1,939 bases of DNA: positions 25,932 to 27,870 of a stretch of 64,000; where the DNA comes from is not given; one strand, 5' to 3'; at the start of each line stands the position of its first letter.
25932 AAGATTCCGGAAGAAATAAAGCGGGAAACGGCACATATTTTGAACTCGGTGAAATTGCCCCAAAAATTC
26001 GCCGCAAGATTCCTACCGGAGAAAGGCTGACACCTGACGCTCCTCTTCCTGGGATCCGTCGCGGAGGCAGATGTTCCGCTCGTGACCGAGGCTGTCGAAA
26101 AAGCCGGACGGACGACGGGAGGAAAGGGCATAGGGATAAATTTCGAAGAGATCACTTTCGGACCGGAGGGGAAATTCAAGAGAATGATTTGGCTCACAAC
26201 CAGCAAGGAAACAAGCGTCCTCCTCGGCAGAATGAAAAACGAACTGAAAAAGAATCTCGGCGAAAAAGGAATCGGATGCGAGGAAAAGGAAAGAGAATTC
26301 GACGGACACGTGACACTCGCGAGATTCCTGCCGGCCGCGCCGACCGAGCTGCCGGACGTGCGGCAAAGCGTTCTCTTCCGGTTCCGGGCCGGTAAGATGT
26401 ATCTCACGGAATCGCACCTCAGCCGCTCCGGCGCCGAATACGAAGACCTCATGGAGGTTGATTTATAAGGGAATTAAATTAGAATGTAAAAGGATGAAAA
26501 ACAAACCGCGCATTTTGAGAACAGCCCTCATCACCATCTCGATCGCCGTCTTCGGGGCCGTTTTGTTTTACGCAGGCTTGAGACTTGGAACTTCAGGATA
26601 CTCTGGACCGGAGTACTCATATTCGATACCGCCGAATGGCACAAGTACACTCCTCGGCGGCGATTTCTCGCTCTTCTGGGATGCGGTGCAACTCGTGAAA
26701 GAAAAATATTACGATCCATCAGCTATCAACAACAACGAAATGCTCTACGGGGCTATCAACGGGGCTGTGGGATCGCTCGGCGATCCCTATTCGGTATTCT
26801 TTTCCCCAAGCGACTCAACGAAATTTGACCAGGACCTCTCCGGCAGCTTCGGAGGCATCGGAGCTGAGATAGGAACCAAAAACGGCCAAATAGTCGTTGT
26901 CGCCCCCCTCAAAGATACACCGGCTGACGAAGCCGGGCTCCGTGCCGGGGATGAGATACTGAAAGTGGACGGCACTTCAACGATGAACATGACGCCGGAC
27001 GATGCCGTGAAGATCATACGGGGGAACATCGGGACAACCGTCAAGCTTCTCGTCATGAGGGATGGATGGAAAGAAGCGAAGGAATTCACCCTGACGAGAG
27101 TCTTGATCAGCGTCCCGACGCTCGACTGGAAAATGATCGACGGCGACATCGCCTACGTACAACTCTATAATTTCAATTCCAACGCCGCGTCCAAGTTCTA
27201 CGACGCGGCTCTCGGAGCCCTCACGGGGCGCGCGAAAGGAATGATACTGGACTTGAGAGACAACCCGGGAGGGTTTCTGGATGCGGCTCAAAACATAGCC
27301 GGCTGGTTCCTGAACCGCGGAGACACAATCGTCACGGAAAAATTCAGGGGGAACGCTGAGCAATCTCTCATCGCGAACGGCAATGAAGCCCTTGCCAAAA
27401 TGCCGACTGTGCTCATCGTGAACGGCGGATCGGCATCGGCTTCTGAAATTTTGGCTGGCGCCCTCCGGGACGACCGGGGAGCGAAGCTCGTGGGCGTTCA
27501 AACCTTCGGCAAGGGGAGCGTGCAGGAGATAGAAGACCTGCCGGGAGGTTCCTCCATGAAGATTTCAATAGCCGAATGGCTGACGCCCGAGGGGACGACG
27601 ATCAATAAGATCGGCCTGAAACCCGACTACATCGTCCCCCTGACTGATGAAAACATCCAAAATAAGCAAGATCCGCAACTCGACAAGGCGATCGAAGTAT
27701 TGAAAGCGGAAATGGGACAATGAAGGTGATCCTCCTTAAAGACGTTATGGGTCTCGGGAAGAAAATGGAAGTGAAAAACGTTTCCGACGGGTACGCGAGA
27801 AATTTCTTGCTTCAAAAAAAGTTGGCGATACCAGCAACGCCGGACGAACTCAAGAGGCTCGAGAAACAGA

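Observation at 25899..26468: ligT/thpR (2H phosphoesterase) interrupted by a single in-frame TGA immediately before the first catalytic HxTx motif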

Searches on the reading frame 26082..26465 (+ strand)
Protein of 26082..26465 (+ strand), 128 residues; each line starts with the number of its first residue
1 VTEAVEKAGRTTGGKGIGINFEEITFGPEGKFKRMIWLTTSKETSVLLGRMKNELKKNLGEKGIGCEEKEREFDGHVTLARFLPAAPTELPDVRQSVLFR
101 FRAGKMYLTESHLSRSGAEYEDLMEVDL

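Call 5: search_protein_families(library=pfam, proteins=[window:26082-26465:+], max_evalue=0.1)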
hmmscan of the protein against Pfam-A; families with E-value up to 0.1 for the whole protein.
seq(128 aa): 3 families
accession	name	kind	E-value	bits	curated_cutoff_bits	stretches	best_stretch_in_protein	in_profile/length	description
PF13563.12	2_5_RNA_ligase2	-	0.0012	19.4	27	1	22-102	58-139/152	2'-5' RNA ligase superfamily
PF02834.22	LigT_PEase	-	0.0015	19.1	23.3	1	41-116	4-83/87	LigT like Phosphoesterase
PF10469.15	AKAP7_NLS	-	0.1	12.9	24.4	0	26-86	92-153/208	AKAP7 2'5' RNA ligase-like domain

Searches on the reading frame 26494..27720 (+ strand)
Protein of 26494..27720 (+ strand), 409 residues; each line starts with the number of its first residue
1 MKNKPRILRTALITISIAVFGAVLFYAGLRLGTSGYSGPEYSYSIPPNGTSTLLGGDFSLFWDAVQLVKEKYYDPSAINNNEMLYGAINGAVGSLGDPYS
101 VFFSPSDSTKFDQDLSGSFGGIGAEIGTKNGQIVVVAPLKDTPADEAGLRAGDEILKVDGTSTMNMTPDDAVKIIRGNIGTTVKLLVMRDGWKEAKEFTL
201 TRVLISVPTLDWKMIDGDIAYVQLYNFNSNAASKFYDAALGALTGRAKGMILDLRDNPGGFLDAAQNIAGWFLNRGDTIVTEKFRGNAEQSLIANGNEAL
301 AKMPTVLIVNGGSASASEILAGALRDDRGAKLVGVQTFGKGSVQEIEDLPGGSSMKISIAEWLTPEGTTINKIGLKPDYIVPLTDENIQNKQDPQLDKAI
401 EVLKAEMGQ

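Call 15: find_related_loci(query=window:26494-27720:+, collection=genome_contigs, flank=6000)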
Query window:26494-27720:+ (409 aa) in genome_contigs; peptide patterns used: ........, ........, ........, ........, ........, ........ (x = any residue, [..] = any of these).
40 stretches matched a pattern, but none encodes a relative of the query by tblastn (E <= 1e-3).
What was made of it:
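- Tried and rejected: First genome_contigs scan with the S41 protein alone found nothing (call 15).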

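Call 16: find_homologous_proteins(query=window:26494-27720:+, max_evalue=1e-30)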
Query window:26494-27720:+ (409 aa): 7974 proteins with E <= 1e-30 among 8000 candidates; the best 120 are listed.
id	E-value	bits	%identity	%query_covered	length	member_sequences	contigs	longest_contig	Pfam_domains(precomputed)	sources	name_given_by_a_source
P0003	5.9e-267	903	100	100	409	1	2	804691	PF17820.8,PF03572.24,PF00595.30,PF13180.13,PF22694.2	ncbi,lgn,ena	-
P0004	3.3e-196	670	73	99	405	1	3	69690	PF17820.8,PF03572.24,PF00595.30,PF13180.13,PF22694.2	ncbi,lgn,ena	-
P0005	1.8e-195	668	74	97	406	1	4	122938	PF17820.8,PF03572.24,PF00595.30,PF13180.13,PF22694.2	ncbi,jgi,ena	jgi:carboxyl-terminal processing protease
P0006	1.2e-194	665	73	99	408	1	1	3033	PF17820.8,PF03572.24,PF00595.30,PF13180.13,PF22694.2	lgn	-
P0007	1.1e-193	662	74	97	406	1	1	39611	PF17820.8,PF03572.24,PF00595.30,PF13180.13,PF22694.2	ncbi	-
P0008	4.9e-193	660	75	96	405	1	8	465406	PF17820.8,PF03572.24,PF00595.30,PF13180.13,PF22694.2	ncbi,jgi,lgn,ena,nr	ncbi:S41 family peptidase [Patescibacteria group bacterium]|jgi:carboxyl-terminal processing proteas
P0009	2.5e-192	657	74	96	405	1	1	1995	PF17820.8,PF03572.24,PF00595.30,PF13180.13,PF22694.2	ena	-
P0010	9.2e-190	649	75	94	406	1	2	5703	PF17820.8,PF03572.24,PF00595.30,PF13180.13,PF22694.2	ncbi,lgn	-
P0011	2.4e-188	644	72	100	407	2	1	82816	PF17820.8,PF03572.24,PF00595.30,PF13180.13,PF22694.2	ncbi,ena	-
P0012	1.5e-182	625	70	97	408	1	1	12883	PF17820.8,PF03572.24,PF00595.30,PF13180.13,PF22694.2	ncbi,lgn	-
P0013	2.0e-155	536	100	60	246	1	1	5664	PF03572.24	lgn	-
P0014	1.5e-153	530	60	99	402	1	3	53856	PF17820.8,PF03572.24,PF00595.30,PF13180.13,PF22694.2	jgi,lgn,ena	-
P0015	4.0e-153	528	60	99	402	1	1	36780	PF17820.8,PF03572.24,PF00595.30,PF13180.13,PF22694.2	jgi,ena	jgi:carboxyl-terminal processing protease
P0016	1.3e-151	523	61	93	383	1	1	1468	PF17820.8,PF03572.24,PF00595.30,PF13180.13,PF22694.2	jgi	-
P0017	6.2e-151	521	60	95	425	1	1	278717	PF17820.8,PF03572.24,PF00595.30,PF13180.13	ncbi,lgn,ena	-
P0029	5.3e-146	505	58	98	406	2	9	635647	PF17820.8,PF03572.24,PF00595.30,PF13180.13,PF22694.2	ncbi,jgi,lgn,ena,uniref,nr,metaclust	ncbi:MAG: Carboxyl-terminal protease [Candidatus Jorgensenbacteria bacterium GW2011_GWA1_48_11]|unir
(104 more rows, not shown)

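Call 17: find_encoding_contigs(protein=P0008, flank=5000, max_places=3)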
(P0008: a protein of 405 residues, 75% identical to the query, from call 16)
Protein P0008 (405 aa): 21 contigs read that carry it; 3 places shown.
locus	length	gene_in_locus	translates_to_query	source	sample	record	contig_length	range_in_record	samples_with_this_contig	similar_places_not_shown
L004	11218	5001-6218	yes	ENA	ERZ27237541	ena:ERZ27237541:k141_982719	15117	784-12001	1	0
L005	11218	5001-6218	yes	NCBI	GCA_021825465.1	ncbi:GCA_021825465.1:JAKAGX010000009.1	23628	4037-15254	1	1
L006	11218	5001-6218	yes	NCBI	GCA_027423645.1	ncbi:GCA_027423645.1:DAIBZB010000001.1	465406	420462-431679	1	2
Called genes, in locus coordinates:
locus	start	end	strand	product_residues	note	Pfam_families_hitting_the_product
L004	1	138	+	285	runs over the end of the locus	PF13365:Trypsin_2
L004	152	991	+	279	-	-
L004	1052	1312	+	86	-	-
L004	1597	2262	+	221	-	PF01636:APH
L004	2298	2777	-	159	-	-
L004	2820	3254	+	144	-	PF10648:Gmad2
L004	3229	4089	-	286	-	PF00551:Formyl_trans_N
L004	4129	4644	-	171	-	PF01327:Pep_deformylase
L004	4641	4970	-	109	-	-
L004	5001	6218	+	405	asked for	PF22694:CtpB_N-like, PF00595:PDZ, PF13180:PDZ_2, PF17820:PDZ_6, PF03572:Peptidase_S41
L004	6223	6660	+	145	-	PF01281:Ribosomal_L9_N, PF03948:Ribosomal_L9_C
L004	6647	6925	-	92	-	PF01016:Ribosomal_L27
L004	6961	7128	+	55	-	-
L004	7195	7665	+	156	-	-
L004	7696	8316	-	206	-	PF00561:Abhydrolase_1 (faint), PF12697:Abhydrolase_6 (faint), PF06821:Ser_hydrolase (weak)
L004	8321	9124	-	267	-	PF01061:ABC2_membrane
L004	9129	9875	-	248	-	PF00005:ABC_tran, PF13304:AAA_21 (faint)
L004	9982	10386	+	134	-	-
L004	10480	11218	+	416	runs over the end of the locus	PF04851:ResIII (weak), PF00270:DEAD, PF00271:Helicase_C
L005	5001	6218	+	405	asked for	PF22694:CtpB_N-like, PF00595:PDZ, PF13180:PDZ_2, PF17820:PDZ_6, PF03572:Peptidase_S41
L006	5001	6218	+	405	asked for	PF22694:CtpB_N-like, PF00595:PDZ, PF13180:PDZ_2, PF17820:PDZ_6, PF03572:Peptidase_S41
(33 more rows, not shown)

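Call 18: find_encoding_contigs(protein=P0005, flank=5000, max_places=2)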
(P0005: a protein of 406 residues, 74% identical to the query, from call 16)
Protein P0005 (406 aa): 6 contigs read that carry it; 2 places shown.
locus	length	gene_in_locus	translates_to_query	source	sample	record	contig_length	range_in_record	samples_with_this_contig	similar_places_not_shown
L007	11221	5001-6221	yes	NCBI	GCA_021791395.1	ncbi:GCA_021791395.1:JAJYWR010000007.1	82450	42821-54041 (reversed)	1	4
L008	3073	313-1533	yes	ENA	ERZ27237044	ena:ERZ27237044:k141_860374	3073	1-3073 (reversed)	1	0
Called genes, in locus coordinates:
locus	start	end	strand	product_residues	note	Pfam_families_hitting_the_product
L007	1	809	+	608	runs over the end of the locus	PF00009:GTP_EFTU, PF01926:MMR_HSR1 (weak), PF22042:EF-G_D2, PF03144:GTP_EFTU_D2, PF00679:EFG_C, PF21018:BipA_C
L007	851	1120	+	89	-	-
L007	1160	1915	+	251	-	PF12705:PDDEXK_1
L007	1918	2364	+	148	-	-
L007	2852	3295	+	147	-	PF10648:Gmad2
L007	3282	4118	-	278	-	PF00551:Formyl_trans_N, PF02911:Formyl_trans_C (weak)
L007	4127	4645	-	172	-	PF01327:Pep_deformylase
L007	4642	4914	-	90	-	-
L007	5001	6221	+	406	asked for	PF22694:CtpB_N-like, PF00595:PDZ, PF13180:PDZ_2, PF17820:PDZ_6, PF03572:Peptidase_S41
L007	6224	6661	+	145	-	PF01281:Ribosomal_L9_N, PF03948:Ribosomal_L9_C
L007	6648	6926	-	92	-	PF01016:Ribosomal_L27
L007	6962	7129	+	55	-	-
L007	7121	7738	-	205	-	PF12697:Abhydrolase_6 (faint), PF06821:Ser_hydrolase, PF00561:Abhydrolase_1 (faint)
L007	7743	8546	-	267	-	PF01061:ABC2_membrane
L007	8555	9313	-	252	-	PF02463:SMC_N (faint), PF00005:ABC_tran, PF13304:AAA_21 (faint)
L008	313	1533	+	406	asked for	PF22694:CtpB_N-like, PF00595:PDZ, PF13180:PDZ_2, PF17820:PDZ_6, PF03572:Peptidase_S41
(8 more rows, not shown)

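Call 19: find_encoding_contigs(protein=P0004, flank=5000, max_places=2)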
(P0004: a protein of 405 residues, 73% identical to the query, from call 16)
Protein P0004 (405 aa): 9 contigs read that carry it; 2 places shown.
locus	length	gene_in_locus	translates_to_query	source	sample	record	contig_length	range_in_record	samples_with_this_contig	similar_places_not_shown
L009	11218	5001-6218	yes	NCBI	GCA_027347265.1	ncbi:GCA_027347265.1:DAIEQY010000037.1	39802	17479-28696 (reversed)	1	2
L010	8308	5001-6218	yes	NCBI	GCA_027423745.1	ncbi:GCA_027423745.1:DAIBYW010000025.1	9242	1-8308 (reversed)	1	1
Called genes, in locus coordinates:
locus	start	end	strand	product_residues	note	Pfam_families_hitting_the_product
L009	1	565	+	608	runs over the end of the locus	PF00009:GTP_EFTU, PF01926:MMR_HSR1 (weak), PF22042:EF-G_D2, PF03144:GTP_EFTU_D2, PF14492:EFG_III (faint), PF00679:EFG_C, PF21018:BipA_C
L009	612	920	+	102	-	-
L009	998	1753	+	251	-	PF12705:PDDEXK_1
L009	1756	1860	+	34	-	-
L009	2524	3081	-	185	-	-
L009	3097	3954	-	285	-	PF00551:Formyl_trans_N, PF02911:Formyl_trans_C (weak)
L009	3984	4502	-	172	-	PF01327:Pep_deformylase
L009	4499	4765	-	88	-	-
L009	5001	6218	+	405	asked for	PF22694:CtpB_N-like, PF00595:PDZ, PF13180:PDZ_2, PF17820:PDZ_6, PF03572:Peptidase_S41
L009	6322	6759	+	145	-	PF01281:Ribosomal_L9_N, PF03948:Ribosomal_L9_C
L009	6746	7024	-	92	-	PF01016:Ribosomal_L27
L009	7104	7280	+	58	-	-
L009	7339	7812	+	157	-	-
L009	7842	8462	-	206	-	PF06821:Ser_hydrolase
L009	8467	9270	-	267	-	PF01061:ABC2_membrane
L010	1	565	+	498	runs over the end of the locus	?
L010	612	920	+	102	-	-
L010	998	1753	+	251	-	PF12705:PDDEXK_1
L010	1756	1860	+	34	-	-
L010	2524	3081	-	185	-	-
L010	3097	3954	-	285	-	PF00551:Formyl_trans_N, PF02911:Formyl_trans_C (weak)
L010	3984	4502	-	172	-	PF01327:Pep_deformylase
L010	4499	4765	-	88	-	-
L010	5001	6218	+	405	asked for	PF22694:CtpB_N-like, PF00595:PDZ, PF13180:PDZ_2, PF17820:PDZ_6, PF03572:Peptidase_S41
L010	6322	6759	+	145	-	PF01281:Ribosomal_L9_N, PF03948:Ribosomal_L9_C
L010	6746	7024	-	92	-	PF01016:Ribosomal_L27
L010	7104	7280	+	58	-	-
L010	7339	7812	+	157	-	-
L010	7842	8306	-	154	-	?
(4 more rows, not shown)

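Call 24: find_encoding_contigs(protein=P0017, flank=4000, max_places=1)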
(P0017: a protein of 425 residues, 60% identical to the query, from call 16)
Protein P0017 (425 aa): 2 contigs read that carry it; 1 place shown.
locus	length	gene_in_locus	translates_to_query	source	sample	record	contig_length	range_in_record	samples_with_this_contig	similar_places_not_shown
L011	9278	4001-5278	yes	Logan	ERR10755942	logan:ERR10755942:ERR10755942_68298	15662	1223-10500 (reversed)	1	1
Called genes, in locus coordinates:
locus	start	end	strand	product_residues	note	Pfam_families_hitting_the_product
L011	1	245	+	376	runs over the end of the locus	PF05496:RuvB_N, PF01078:Mg_chelatase (faint), PF13191:AAA_16 (faint), PF00004:AAA, PF07728:AAA_5 (weak), PF13173:AAA_14 (weak), PF16193:AAA_assoc_2, PF12002:MgsA_C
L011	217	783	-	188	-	PF02525:Flavodoxin_2, PF03358:FMN_red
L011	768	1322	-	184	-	-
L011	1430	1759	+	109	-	PF12773:DZR (faint), PF13240:Zn_Ribbon_1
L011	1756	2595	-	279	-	PF00551:Formyl_trans_N, PF02911:Formyl_trans_C (faint)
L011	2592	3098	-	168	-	PF01327:Pep_deformylase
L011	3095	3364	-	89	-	-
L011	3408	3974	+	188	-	PF02834:LigT_PEase, PF13563:2_5_RNA_ligase2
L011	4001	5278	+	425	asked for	PF00595:PDZ, PF13180:PDZ_2, PF17820:PDZ_6, PF03572:Peptidase_S41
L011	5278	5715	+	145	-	PF01281:Ribosomal_L9_N, PF03948:Ribosomal_L9_C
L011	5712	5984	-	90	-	PF01016:Ribosomal_L27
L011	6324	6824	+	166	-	-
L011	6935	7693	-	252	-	-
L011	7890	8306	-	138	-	-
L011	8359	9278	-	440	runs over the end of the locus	PF01551:Peptidase_M23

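Call 25: find_encoding_contigs(protein=P0014, flank=4000, max_places=1)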
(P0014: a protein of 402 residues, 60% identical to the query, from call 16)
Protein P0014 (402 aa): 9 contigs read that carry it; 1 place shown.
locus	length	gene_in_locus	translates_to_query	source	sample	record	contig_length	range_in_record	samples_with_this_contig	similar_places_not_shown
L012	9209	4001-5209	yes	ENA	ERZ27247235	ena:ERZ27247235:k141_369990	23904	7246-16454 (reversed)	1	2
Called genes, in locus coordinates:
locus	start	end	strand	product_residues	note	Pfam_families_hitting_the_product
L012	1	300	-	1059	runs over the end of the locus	PF02811:PHP, PF07733:DNA_pol3_alpha, PF17657:DNA_pol3_finger, PF14579:HHH_6, PF01336:tRNA_anti-codon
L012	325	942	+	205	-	PF01351:RNase_HII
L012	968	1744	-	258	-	PF03462:PCRF, PF00472:RF-1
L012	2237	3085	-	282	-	PF00551:Formyl_trans_N, PF02911:Formyl_trans_C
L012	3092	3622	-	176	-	PF01327:Pep_deformylase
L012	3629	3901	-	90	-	-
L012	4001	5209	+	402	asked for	PF22694:CtpB_N-like, PF00595:PDZ, PF13180:PDZ_2, PF17820:PDZ_6, PF03572:Peptidase_S41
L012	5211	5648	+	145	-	PF01281:Ribosomal_L9_N, PF03948:Ribosomal_L9_C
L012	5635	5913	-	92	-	PF01016:Ribosomal_L27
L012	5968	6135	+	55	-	-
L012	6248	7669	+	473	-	PF00749:tRNA-synt_1c, PF19269:Anticodon_2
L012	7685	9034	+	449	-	PF01551:Peptidase_M23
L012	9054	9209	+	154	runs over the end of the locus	-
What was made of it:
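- So do L004-L010 and L012 (calls 17-19, 25).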

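Call 26: find_encoding_contigs(protein=P0029, flank=4000, max_places=1)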
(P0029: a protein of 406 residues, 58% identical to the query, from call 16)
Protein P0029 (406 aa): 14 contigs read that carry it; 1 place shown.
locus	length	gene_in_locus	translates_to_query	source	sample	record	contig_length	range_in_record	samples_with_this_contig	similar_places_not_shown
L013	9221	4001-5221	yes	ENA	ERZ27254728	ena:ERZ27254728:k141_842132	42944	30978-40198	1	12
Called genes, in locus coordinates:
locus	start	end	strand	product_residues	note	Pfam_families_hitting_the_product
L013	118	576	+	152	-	-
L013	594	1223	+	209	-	PF00081:Sod_Fe_N, PF02777:Sod_Fe_C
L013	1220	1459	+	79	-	-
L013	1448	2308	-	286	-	PF00551:Formyl_trans_N, PF02911:Formyl_trans_C (faint)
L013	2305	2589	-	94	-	PF01541:GIY-YIG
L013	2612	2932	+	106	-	-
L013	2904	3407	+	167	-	PF01327:Pep_deformylase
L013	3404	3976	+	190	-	PF02834:LigT_PEase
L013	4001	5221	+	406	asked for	PF22694:CtpB_N-like, PF00595:PDZ, PF13180:PDZ_2, PF17820:PDZ_6, PF03572:Peptidase_S41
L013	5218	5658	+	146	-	PF01281:Ribosomal_L9_N, PF03948:Ribosomal_L9_C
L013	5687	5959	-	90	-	PF01016:Ribosomal_L27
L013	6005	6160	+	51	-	-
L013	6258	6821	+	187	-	PF20803:PaaX_M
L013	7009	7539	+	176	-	-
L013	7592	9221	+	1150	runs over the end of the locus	PF00932:LTD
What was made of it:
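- An intact ligT lies directly upstream of S41 in L011 and L013 (calls 24, 26).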

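Call 30: find_related_loci(query=A1, collection=genome_contigs, flank=3500)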
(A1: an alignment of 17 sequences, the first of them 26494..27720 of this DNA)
Query A1 (409 aa) in genome_contigs; peptide patterns used: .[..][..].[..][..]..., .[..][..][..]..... (x = any residue, [..] = any of these).
600 stretches matched a pattern (row limit reached: there are more); 581 encode a relative of the query (tblastn E <= 1e-3); the best 80 are kept; 80 distinct loci.
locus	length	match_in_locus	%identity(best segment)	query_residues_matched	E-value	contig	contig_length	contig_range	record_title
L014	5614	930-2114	74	15-409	0e+0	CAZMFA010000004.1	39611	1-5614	MAG TPA_asm: uncultured Candidatus Saccharibacteria bacterium isolate SRP271791_co2_64 genome assembly, contig: NODE_136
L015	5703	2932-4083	75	26-409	0e+0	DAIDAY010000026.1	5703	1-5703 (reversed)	MAG TPA_asm: bacterium isolate clean1852 NODE_26_length_5703_cov_5.999641, whole genome shotgun sequence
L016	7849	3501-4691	70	12-407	0e+0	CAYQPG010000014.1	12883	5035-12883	MAG TPA_asm: uncultured Candidatus Saccharibacteria bacterium isolate SRP271791_co2_70 genome assembly, contig: NODE_123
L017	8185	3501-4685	74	15-409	0e+0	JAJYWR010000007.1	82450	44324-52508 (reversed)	MAG: bacterium isolate FK3.bin131 NODE_470_length_82450_cov_4.715948, whole genome shotgun sequence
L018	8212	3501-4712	55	4-407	3e-150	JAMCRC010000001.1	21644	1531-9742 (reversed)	MAG: Patescibacteria group bacterium isolate FK_Sedi_A_Bin.289 NODE_5367_length_21644_cov_1.8082, whole genome shotgun s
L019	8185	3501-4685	58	13-409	4e-150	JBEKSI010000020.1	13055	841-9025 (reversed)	MAG: Minisyncoccia bacterium isolate SPRUCE 530 SPRUCE_530_20, whole genome shotgun sequence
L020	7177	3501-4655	57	19-409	8e-150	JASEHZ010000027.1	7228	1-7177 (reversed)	MAG: Patescibacteria group bacterium isolate Yes70-36 NODE_4745_length_7228_cov_15.155583, whole genome shotgun sequence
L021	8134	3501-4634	59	26-407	3e-148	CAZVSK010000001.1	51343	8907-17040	MAG TPA_asm: uncultured Candidatus Saccharibacteria bacterium isolate binchicken_co22_239 genome assembly, contig: NODE_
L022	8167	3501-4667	57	16-407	6e-147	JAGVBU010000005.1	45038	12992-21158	MAG: Candidatus Paceibacterota bacterium isolate DeMMO6_38 c_000000029268, whole genome shotgun sequence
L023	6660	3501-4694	56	12-409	2e-146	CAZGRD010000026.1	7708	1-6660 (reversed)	MAG TPA_asm: uncultured Candidatus Saccharibacteria bacterium isolate SRP050083_co1_437 genome assembly, contig: NODE_49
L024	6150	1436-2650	53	1-407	3e-145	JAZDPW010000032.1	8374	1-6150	MAG: Candidatus Jorgensenbacteria bacterium isolate MEGAHIT-group-0.89 k141_18899148, whole genome shotgun sequence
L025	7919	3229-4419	56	1-399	4e-145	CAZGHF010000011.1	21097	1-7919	MAG TPA_asm: uncultured Candidatus Saccharibacteria bacterium isolate SRP179991_co3_11 genome assembly, contig: NODE_484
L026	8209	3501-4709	54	1-407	1e-144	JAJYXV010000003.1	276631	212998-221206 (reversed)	MAG: bacterium isolate FK3.bin69 NODE_32_length_276631_cov_1.910421, whole genome shotgun sequence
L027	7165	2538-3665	56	19-401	1e-142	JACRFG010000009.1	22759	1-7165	MAG: Candidatus Jorgensenbacteria bacterium isolate NC_groundwater_1719_Pr3_B-0.1um_43_9 SR-2_scaffold_141_290002, whole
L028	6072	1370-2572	55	4-408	1e-142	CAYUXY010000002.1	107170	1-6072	MAG TPA_asm: uncultured Candidatus Saccharibacteria bacterium isolate SRP192927_co6_767 genome assembly, contig: NODE_13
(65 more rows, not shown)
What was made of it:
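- Tried and rejected: The second scan, using an alignment, worked (call 30).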
